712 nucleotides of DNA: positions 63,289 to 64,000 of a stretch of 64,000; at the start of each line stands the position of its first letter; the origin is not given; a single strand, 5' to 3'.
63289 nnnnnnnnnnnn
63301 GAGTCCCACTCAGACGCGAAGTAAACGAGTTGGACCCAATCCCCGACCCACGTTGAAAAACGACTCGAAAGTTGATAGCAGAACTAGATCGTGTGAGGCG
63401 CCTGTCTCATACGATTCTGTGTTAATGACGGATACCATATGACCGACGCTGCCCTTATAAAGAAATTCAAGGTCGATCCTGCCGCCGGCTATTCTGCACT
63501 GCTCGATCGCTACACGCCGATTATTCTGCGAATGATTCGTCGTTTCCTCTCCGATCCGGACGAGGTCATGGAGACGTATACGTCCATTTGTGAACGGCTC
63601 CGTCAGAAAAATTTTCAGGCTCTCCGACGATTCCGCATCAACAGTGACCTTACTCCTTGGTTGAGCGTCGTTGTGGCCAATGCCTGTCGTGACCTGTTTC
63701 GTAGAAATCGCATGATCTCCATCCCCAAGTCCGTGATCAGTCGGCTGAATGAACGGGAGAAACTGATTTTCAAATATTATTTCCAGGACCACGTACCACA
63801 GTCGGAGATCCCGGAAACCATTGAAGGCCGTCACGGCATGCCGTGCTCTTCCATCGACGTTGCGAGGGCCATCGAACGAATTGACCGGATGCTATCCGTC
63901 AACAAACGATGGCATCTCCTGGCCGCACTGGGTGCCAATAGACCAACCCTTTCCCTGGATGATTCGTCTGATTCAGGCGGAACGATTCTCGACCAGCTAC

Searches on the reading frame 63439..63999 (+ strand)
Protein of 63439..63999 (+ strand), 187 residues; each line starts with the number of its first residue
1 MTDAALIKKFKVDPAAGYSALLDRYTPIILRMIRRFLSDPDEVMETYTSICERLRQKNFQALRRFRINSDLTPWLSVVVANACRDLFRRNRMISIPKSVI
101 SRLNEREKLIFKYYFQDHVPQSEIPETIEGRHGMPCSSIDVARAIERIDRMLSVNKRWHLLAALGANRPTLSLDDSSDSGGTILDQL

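Call 47: search_protein_families(library=pfam, proteins=[window:63439-63999:+])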
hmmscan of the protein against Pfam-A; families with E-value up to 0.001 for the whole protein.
window:63439-63999:+ (187 aa): 1 family
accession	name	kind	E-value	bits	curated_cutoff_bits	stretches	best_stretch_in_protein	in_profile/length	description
PF04542.20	Sigma70_r2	-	1.3e-05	25.3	24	1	21-91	1-69/71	Sigma-70 region 2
